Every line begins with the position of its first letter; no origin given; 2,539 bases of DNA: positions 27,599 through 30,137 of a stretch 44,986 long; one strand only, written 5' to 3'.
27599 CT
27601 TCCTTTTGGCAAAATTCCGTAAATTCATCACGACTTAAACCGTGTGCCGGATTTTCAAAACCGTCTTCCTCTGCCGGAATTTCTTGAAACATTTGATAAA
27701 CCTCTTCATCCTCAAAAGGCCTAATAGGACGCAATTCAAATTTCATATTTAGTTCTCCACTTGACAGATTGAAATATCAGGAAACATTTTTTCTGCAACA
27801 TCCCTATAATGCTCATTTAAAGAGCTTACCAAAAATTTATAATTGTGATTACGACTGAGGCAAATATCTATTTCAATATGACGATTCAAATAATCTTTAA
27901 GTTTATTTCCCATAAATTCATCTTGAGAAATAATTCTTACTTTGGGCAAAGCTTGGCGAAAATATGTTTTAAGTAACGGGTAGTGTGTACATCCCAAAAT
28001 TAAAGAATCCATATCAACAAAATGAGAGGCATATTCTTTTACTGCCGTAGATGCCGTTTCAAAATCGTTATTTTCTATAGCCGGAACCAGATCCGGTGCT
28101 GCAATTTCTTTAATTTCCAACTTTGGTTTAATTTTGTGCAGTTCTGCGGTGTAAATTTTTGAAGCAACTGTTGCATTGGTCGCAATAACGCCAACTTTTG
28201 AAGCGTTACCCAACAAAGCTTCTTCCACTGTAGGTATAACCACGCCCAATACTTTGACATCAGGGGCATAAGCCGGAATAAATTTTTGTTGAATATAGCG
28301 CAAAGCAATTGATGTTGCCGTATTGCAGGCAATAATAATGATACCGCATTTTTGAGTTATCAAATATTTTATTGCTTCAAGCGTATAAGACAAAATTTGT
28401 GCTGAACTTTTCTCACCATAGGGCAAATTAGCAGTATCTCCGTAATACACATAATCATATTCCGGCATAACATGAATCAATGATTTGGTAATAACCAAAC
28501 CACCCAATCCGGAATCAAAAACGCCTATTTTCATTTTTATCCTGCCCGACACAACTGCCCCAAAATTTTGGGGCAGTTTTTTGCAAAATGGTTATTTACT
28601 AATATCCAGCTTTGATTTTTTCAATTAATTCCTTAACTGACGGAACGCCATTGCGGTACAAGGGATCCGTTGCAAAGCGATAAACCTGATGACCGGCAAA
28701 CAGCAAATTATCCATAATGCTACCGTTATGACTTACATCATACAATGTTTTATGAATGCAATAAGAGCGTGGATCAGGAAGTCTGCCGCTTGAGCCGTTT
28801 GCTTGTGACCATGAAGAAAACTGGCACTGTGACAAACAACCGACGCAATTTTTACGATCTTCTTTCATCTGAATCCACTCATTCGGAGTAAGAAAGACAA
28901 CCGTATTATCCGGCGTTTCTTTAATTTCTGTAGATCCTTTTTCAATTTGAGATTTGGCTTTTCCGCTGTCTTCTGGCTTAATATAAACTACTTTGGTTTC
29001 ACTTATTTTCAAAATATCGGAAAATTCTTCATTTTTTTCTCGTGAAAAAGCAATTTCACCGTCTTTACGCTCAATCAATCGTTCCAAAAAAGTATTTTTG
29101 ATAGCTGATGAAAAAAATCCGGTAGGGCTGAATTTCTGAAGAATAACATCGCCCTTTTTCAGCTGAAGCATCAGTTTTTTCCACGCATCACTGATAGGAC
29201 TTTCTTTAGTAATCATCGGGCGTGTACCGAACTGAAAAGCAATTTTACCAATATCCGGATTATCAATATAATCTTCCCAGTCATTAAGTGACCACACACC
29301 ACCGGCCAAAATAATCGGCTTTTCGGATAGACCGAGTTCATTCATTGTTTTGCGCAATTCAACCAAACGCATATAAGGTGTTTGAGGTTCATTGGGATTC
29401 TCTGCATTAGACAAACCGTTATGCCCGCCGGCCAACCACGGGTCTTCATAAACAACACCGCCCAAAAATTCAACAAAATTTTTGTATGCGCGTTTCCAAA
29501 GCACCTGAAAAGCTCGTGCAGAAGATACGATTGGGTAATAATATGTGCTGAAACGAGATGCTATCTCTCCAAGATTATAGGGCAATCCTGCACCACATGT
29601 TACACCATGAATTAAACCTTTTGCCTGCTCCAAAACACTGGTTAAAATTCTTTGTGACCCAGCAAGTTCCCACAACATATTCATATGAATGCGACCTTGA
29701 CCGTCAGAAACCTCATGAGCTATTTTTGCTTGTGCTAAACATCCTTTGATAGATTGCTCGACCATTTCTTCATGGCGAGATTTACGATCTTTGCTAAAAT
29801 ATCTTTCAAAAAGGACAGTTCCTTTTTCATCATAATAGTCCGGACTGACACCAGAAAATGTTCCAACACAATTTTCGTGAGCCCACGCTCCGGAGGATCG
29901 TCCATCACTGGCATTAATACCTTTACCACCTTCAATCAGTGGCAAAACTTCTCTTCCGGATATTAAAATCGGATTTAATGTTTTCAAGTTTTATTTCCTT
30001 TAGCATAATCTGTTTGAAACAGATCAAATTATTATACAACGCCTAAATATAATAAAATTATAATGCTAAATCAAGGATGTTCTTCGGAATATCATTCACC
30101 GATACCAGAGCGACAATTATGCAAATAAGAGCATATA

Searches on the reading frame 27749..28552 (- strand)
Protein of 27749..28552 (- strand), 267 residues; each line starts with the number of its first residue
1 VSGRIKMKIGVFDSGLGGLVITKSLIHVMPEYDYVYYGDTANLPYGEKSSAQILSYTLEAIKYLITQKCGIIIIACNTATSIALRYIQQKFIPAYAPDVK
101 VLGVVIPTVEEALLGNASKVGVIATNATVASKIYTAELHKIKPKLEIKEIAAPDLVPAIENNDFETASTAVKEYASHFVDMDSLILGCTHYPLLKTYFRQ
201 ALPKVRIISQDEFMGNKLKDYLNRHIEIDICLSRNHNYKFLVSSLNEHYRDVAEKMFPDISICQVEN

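Call 72: search_protein_families(library=ncbifam, proteins=[window:27749-28552:-], max_evalue=0.00001)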
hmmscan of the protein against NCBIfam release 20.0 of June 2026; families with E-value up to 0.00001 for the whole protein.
window:27749-28552:- (267 aa): 4 families
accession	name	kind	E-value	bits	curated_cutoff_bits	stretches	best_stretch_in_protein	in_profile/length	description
TIGR00067.1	glut_race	equivalog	2.5e-59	200.7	146.65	1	9-255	1-247/251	glutamate racemase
NF002035.0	PRK00865.1-3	equivalog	2.1e-54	184.9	328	1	7-259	4-255/267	glutamate racemase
NF002034.1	PRK00865.1-1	equivalog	7.1e-29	100.8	408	1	11-210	3-204/260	glutamate racemase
NF052483.1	racemase_CuyB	equivalog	4e-10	40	190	1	58-198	61-203/225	cysteate racemase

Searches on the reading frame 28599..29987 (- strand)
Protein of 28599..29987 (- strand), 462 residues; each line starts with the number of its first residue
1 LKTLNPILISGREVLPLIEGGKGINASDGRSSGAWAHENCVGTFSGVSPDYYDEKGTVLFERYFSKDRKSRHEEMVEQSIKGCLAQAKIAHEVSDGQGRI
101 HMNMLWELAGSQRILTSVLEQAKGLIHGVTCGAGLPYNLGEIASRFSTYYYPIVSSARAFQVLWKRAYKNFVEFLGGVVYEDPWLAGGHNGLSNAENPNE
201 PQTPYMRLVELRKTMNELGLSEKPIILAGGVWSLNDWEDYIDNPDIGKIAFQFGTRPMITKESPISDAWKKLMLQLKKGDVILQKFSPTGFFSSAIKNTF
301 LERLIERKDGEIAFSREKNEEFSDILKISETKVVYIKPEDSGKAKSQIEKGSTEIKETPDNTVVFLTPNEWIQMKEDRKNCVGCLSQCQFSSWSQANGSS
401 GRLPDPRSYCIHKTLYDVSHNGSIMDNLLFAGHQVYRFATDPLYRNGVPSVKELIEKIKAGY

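Call 55: search_protein_families(library=pfam, proteins=[window:28599-29987:-], max_evalue=0.001)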
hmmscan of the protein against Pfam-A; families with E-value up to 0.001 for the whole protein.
window:28599-29987:- (462 aa): 1 family
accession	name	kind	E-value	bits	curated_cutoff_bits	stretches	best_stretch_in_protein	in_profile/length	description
PF03060.21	NMO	-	5.6e-07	29.7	28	1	129-315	117-282/331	Nitronate monooxygenase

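Call 72: search_protein_families(library=ncbifam, proteins=[window:28599-29987:-], max_evalue=0.00001)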
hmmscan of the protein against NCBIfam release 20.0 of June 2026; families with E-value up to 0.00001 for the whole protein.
window:28599-29987:- (462 aa): 0 families
